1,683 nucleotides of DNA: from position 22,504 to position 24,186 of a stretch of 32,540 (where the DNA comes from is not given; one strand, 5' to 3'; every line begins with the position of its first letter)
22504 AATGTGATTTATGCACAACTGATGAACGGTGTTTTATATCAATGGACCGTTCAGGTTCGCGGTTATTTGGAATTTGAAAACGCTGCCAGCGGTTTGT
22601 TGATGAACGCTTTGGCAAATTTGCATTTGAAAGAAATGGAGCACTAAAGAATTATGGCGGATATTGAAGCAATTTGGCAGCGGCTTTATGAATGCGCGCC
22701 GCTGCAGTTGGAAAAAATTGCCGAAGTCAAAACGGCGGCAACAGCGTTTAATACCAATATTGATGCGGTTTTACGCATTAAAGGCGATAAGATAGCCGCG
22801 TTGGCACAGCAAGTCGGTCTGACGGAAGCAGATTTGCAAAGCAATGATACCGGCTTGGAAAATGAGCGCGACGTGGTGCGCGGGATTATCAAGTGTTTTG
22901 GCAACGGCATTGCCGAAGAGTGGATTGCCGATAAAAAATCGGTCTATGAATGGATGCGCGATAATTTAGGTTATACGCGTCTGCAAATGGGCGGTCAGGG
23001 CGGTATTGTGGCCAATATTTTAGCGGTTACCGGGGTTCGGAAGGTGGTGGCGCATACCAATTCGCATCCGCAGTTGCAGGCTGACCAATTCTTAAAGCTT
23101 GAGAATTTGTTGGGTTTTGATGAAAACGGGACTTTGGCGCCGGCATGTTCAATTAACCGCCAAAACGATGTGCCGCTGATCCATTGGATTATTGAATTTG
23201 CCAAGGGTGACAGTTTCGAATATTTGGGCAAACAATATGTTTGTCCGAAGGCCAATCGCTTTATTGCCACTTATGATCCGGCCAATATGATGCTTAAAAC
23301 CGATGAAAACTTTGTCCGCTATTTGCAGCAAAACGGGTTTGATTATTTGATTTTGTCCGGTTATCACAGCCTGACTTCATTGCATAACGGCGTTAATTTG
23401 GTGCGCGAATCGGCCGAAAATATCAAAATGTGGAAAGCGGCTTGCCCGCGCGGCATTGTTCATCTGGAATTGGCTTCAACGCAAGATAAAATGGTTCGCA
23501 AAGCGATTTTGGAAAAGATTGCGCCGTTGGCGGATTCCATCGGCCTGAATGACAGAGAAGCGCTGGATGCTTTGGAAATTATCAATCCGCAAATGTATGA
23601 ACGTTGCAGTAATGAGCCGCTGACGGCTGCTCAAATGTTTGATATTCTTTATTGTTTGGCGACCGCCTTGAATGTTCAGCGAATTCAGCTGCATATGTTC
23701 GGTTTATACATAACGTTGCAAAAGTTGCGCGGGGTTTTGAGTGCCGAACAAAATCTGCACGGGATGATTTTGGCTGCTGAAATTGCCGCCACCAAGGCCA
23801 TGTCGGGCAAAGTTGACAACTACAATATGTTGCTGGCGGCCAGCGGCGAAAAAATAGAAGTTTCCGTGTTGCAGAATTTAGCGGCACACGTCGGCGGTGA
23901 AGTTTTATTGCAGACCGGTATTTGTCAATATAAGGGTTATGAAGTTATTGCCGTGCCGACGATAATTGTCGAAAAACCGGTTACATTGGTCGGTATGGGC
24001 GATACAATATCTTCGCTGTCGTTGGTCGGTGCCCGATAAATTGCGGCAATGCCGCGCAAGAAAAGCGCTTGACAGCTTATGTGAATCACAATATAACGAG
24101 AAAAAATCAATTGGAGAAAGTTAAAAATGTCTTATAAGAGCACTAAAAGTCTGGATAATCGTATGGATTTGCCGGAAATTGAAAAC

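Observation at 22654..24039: Archaeal/eukaryotic-type ADP-dependent sugar kinase in a bacterial housekeeping neighbourhood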

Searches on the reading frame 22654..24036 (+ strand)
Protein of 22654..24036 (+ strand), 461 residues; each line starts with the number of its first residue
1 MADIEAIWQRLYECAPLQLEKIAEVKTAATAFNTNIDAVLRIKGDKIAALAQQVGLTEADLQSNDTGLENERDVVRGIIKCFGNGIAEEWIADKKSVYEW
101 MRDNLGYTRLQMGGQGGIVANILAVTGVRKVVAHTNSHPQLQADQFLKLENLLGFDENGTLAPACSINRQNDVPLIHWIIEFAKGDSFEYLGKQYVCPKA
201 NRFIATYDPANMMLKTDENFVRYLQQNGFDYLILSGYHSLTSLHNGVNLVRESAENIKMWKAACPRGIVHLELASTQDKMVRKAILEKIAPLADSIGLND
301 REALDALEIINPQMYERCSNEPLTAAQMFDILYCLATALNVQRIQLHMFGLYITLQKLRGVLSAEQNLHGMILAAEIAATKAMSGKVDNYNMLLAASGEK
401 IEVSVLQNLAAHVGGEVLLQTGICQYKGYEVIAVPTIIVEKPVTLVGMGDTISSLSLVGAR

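Call 3: search_protein_families(library=pfam, proteins=[window:22654-24036:+], max_evalue=0.01)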
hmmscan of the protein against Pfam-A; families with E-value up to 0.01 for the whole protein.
window:22654-24036:+ (461 aa): 1 family
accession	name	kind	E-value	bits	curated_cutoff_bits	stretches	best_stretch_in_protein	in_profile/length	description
PF04587.20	ADP_PFK_GK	-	6.9e-71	239.6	27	1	28-458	3-429/430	ADP-specific Phosphofructokinase/Glucokinase conserved region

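Call 4: search_protein_families(library=ncbifam, proteins=[window:22654-24036:+], max_evalue=0.01)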
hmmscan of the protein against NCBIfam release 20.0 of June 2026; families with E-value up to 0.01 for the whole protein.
window:22654-24036:+ (461 aa): 3 families
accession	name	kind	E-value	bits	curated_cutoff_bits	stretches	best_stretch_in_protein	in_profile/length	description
NF010642.0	PRK14039.1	equivalog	5.6e-59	200.3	387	1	31-454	6-440/453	ADP-dependent glucokinase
TIGR02045.1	P_fruct_ADP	equivalog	2.7e-55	187.8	408.1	1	30-457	4-436/446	ADP-specific phosphofructokinase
NF010641.0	PRK14038.1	equivalog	1.1e-53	182.6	554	1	7-459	2-448/454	ADP-specific glucokinase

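Call 5: search_solved_structures(query=window:22654-24036:+, max_evalue=0.01, show_alignments=3)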
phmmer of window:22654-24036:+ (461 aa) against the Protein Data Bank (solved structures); distinct sequences matched with E-value up to 0.01: 14.
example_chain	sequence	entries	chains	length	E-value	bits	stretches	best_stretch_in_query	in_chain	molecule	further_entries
6c8z_A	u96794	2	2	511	1.8e-54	188.7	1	7-458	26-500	ADP-dependent phosphofructokinase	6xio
1l2l_A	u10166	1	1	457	2.6e-42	148.6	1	8-458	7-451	ADP-dependent Glucokinase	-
5o0i_A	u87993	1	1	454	3e-42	148.4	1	8-458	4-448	ADP-dependent glucokinase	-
5o0j_A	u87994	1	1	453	3.3e-42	148.2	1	8-458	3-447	ADP-dependent glucokinase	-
5k27_A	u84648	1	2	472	1e-41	146.7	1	28-457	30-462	ancMT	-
5kkg_A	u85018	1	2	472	6.6e-41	144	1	28-457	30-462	ancMT E72A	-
1ua4_A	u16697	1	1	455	4.3e-39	138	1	7-459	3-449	ADP-dependent glucokinase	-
4b8r_A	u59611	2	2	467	1.6e-37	132.9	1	6-458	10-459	ADP-DEPENDENT GLUCOKINASE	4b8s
1gc5_A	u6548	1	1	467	9.5e-37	130.3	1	6-458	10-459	ADP-DEPENDENT GLUCOKINASE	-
5od2_A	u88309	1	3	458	2.3e-33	119.1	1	28-456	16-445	Bifunctional ADP-specific glucokinase/phosphofructokinase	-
1u2x_A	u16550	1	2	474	5.6e-32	114.6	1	22-454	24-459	ADP-specific phosphofructokinase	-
3drw_A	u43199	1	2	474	7.2e-31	110.9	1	22-454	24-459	ADP-specific phosphofructokinase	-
5o5x_A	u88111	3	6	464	9.6e-31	110.5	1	6-356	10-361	ADP-dependent glucokinase,ADP-dependent glucokinase,ADP-dependent glucokinase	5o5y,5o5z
5ccf_A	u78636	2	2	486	7e-14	54.9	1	43-457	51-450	ADP-dependent glucokinase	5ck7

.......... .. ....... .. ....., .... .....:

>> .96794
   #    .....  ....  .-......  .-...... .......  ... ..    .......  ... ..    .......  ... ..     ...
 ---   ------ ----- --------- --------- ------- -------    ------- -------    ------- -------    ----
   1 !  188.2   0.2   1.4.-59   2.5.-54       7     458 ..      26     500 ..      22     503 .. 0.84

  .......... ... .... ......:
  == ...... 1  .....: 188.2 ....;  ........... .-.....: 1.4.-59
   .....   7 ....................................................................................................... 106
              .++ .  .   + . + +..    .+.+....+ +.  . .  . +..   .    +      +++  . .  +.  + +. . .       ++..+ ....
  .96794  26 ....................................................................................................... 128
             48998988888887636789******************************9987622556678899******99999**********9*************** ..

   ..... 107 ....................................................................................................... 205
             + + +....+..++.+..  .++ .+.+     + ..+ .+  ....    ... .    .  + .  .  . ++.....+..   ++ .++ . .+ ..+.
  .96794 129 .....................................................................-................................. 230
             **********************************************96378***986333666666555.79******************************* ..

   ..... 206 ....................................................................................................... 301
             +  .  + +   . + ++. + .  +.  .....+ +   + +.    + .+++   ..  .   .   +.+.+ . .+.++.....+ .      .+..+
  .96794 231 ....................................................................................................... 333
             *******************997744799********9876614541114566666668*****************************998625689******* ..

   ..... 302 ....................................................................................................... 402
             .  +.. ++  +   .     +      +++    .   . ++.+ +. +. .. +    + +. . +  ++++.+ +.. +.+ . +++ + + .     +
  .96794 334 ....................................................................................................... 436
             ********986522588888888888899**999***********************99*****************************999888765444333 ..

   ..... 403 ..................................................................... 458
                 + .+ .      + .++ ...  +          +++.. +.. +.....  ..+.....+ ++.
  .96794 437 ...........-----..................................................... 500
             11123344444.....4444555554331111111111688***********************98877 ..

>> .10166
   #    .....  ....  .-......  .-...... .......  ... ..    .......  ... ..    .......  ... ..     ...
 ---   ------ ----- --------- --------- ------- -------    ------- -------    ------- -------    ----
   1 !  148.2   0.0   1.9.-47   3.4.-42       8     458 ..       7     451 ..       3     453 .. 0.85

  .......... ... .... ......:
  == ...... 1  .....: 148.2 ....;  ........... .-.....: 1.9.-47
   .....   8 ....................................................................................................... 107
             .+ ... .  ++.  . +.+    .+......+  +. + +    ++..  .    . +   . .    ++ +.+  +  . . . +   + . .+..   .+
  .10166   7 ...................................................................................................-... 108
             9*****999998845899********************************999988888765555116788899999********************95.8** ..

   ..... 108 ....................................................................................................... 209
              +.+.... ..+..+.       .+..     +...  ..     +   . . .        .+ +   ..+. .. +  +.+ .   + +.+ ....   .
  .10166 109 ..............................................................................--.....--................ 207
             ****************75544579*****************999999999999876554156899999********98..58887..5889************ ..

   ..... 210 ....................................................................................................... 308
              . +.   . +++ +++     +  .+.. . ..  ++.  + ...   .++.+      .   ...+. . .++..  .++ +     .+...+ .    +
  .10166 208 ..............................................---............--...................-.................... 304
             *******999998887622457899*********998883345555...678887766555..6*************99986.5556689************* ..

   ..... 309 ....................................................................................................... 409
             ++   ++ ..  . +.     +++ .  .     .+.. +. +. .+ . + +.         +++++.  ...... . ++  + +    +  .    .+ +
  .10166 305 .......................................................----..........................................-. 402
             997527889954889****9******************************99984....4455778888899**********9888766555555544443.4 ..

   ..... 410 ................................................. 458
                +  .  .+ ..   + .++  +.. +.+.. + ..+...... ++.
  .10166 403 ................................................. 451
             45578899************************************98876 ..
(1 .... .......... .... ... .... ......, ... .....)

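Call 12: find_homologous_proteins(query=window:22654-24036:+, max_evalue=1e-10)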
Query window:22654-24036:+ (461 aa): 1005 proteins with E <= 1e-10 among 8000 candidates; the best 120 are listed.
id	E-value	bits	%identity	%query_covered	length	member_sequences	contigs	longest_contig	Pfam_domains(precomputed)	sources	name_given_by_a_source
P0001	0.0e+0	1030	100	100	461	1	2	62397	PF04587.21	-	-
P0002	1.8e-197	675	67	100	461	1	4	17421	PF04587.21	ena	-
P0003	5.6e-196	670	66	100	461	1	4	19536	PF04587.21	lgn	-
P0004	7.3e-193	660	64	100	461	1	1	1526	PF04587.21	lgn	-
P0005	3.6e-177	608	60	98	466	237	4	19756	PF04587.21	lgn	-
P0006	9.3e-177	607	61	100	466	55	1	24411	PF04587.21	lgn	-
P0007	1.1e-175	603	59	100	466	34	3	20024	PF04587.21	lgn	-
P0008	2.0e-175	602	59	100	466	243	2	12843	PF04587.21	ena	-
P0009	3.9e-174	598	59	100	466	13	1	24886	PF04587.21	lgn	-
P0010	4.9e-174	598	60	100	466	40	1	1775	PF04587.21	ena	-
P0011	5.0e-174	598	60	100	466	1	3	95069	PF04587.21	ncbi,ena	-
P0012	6.2e-174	597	59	99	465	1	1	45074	PF04587.21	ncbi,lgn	-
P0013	1.4e-173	596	59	100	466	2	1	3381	PF04587.21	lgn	-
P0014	2.4e-173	595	59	100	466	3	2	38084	PF04587.21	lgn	-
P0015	3.0e-173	595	59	100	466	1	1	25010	PF04587.21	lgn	-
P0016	2.2e-171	589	59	100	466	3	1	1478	PF04587.21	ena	-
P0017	4.6e-171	588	58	100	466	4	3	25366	PF04587.21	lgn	-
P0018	6.1e-169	581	59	100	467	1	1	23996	PF04587.21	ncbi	-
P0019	1.2e-168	580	58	100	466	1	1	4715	PF04587.21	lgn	-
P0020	6.3e-168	577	58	100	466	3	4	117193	PF04587.21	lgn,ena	-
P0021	1.8e-167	576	58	100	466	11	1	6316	PF04587.21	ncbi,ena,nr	ncbi:MAG: ADP-dependent glucokinase/phosphofructokinase [Alphaproteobacteria bacterium]|nr:ADP-depen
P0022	3.1e-167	575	57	100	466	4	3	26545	PF04587.21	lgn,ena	-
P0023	1.4e-166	573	57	100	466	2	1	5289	PF04587.21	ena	-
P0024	4.2e-165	568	55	100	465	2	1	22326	PF04587.21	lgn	-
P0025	5.1e-165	568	57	100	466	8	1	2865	PF04587.21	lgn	-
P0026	7.7e-165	567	56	99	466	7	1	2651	PF04587.21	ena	-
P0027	9.2e-165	567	57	100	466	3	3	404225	PF04587.21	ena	-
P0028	6.6e-164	564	57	100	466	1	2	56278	PF04587.21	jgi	-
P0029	7.9e-164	564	55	100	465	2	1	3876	PF04587.21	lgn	-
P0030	8.6e-164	564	54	100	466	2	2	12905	PF04587.21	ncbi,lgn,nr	ncbi:MAG: hypothetical protein MJ212_01670 [Alphaproteobacteria bacterium]|nr:hypothetical protein [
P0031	2.7e-163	562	56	99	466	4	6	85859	PF04587.21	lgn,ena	-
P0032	4.3e-163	562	57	99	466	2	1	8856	PF04587.21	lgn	-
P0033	4.3e-163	562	57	100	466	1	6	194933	PF04587.21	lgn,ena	-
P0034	6.0e-163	561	56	100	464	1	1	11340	PF04587.21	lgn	-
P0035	6.0e-163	561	56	100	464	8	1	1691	PF04587.21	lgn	-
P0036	7.1e-163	561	56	100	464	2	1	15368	PF04587.21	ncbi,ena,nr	ncbi:MAG: ADP-dependent glucokinase/phosphofructokinase [Alphaproteobacteria bacterium]|nr:ADP-depen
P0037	2.2e-162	559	56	98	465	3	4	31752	PF04587.21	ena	-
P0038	4.4e-162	558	54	100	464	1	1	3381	PF04587.21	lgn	-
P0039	1.2e-161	557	56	100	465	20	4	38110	PF04587.21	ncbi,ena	-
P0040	3.2e-161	555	56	98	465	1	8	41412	PF04587.21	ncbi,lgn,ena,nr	ncbi:MAG: ADP-dependent glucokinase/phosphofructokinase [Alphaproteobacteria bacterium]|nr:ADP-depen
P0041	3.9e-161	555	56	100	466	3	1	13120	PF04587.21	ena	-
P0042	7.7e-161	554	56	99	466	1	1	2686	PF04587.21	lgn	-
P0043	1.1e-160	554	53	100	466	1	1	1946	PF04587.21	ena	-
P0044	1.2e-160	553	55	100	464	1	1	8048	PF04587.21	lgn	-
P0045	1.4e-160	553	54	100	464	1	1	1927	PF04587.21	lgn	-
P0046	5.4e-160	551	56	100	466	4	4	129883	PF04587.21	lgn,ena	-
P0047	7.4e-160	551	56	100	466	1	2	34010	PF04587.21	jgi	-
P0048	6.7e-159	548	56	98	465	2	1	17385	PF04587.21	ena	-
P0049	1.6e-158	546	54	100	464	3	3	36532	PF04587.21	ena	-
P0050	2.8e-158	546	55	100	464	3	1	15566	PF04587.21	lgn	-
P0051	3.2e-158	545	55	100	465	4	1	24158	PF04587.21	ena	-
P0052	5.1e-158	545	55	100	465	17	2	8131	PF04587.21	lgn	-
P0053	8.5e-158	544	55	100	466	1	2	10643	PF04587.21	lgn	-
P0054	1.3e-157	543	53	99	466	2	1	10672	PF04587.21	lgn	-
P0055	1.3e-157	543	54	100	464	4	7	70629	PF04587.21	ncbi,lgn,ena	-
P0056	1.6e-157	543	54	100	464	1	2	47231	PF04587.21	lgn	-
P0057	3.1e-157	542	55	100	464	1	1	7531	PF04587.21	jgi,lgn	jgi:ADP-dependent phosphofructokinase/glucokinase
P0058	3.2e-157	542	53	99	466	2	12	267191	PF04587.21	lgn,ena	-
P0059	9.3e-157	541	53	96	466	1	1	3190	PF04587.21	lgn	-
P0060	1.1e-156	540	54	98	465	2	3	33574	PF04587.21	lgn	-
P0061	2.4e-156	539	54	98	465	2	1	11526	PF04587.21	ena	-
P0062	2.4e-156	539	56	100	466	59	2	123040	PF04587.21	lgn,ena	-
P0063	4.2e-156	538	54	99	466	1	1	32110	PF04587.21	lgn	-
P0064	4.4e-156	538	54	100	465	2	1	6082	PF04587.21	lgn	-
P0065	5.5e-156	538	56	98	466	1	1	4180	PF04587.21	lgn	-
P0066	6.6e-156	538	56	98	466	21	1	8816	PF04587.21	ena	-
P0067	1.7e-155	536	53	100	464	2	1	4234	PF04587.21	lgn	-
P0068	2.1e-155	536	54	100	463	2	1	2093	PF04587.21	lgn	-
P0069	2.6e-155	536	54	98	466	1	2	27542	PF04587.21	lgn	-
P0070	3.2e-155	536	56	100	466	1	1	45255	PF04587.21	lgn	-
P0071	3.4e-155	535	53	100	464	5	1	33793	PF04587.21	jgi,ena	-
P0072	3.4e-155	535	54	98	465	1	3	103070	PF04587.21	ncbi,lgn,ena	-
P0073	4.4e-155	535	56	98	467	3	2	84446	PF04587.21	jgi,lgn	jgi:ADP-dependent phosphofructokinase/glucokinase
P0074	6.8e-155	534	55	100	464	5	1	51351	PF04587.21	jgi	jgi:ADP-dependent phosphofructokinase/glucokinase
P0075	1.1e-154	534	55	100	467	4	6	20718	PF04587.21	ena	-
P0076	2.5e-154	533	55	100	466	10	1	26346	PF04587.21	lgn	-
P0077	2.8e-154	532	55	100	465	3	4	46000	PF04587.21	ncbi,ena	-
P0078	3.0e-154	532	54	99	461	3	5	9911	PF04587.21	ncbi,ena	-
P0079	3.5e-154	532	54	100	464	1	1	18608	PF04587.21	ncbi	-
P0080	4.1e-154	532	56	100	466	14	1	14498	PF04587.21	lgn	-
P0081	4.5e-154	532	53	100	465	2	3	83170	PF04587.21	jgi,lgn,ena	jgi:ADP-dependent phosphofructokinase/glucokinase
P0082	5.0e-154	532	55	100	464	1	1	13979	PF04587.21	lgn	-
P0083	6.8e-154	531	52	100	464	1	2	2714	PF04587.21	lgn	-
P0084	6.9e-154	531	55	98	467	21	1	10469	PF04587.21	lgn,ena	-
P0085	7.8e-154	531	54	100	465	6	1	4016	PF04587.21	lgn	-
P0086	9.9e-154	531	55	98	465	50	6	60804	PF04587.21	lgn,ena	-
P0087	1.8e-153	530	53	99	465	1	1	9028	PF04587.21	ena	-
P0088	2.5e-153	529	55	100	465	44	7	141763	PF04587.21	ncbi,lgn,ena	-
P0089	2.7e-153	529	54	100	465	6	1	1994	PF04587.21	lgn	-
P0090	2.8e-153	529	53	100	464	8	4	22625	PF04587.21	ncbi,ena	-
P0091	6.6e-153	528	54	100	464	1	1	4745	PF04587.21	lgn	-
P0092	1.4e-152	527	54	98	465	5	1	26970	PF04587.21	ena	-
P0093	1.5e-152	527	54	98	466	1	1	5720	PF04587.21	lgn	-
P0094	3.6e-152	525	54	100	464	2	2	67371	PF04587.21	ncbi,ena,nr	ncbi:MAG: ADP-dependent glucokinase/phosphofructokinase [Alphaproteobacteria bacterium]|nr:ADP-depen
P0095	5.4e-152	525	54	98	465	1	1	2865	PF04587.21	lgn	-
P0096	6.6e-152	525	52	99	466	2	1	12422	PF04587.21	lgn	-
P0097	6.8e-152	525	54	96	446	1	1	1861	PF04587.21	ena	-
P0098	7.9e-152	524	55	100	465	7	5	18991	PF04587.21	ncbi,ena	-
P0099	2.9e-151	523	52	100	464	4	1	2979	PF04587.21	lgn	-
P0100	5.1e-151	522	56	98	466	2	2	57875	PF04587.21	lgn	-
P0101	5.8e-151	522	54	100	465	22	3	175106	PF04587.21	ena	-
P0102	5.9e-151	522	54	99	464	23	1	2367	PF04587.21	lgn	-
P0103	6.7e-151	521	54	98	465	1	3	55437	PF04587.21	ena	-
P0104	9.5e-151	521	53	100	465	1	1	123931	PF04587.21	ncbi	-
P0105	1.1e-150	521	55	98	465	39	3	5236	PF04587.21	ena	-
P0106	2.0e-150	520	55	99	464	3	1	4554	PF04587.21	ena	-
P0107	3.2e-150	519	53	100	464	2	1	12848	PF04587.21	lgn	-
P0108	8.0e-150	518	53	99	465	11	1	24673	PF04587.21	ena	-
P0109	1.2e-149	517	52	99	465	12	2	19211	PF04587.21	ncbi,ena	-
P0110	1.2e-149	517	54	98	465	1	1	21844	PF04587.21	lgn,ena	-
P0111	1.4e-149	517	52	100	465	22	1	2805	PF04587.21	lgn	-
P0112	1.9e-149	517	52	100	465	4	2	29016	PF04587.21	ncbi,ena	-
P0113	2.1e-149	516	54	100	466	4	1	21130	PF04587.21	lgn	-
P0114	2.3e-149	516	53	99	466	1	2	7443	PF04587.21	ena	-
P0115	2.5e-149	516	53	100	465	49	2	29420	PF04587.21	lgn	-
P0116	2.5e-149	516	53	99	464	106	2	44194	PF04587.21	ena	-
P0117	3.0e-149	516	54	99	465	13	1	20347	PF04587.21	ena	-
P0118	4.6e-149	515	54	99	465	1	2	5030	PF04587.21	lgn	-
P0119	4.6e-149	515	53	99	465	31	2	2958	PF04587.21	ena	-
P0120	4.6e-149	515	53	100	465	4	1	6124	PF04587.21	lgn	-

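Call 13: find_related_loci(query=window:22654-24036:+, collection=genome_contigs, flank=8000)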
Query window:22654-24036:+ (461 aa) in genome_contigs; peptide patterns used: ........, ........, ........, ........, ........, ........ (x = any residue, [..] = any of these).
18 stretches matched a pattern, but none encodes a relative of the query by tblastn (E <= 1e-3).

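Call 15: find_encoding_contigs(protein=P0001, flank=10000, max_places=3)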
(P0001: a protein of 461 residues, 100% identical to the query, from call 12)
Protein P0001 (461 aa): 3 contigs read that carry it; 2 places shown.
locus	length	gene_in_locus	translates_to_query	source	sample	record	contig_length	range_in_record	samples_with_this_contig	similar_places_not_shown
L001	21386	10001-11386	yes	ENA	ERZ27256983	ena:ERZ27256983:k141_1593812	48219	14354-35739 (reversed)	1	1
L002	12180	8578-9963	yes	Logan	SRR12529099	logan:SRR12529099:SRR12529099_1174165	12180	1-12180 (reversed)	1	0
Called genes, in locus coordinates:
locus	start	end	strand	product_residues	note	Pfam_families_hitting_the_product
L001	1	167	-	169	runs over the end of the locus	-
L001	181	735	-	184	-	PF13505:OMP_b-brl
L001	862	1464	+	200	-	PF08805:PilS (weak)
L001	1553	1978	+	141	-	PF21157:DksA_N, PF01258:zf-dskA_traR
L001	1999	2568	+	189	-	PF02545:Maf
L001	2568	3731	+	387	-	PF10150:RNase_E_G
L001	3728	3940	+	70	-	PF03884:YacG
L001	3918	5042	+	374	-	PF02405:MlaE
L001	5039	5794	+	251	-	PF00005:ABC_tran, PF13304:AAA_21 (weak)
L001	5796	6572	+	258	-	PF02470:MlaD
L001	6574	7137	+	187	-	PF03886:ABC_trans_aux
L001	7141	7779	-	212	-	PF00730:HhH-GPD, PF00633:HHH (weak)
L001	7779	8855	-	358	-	PF00814:TsaD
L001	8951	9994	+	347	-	-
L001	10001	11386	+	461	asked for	PF04587:ADP_PFK_GK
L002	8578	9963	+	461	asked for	PF04587:ADP_PFK_GK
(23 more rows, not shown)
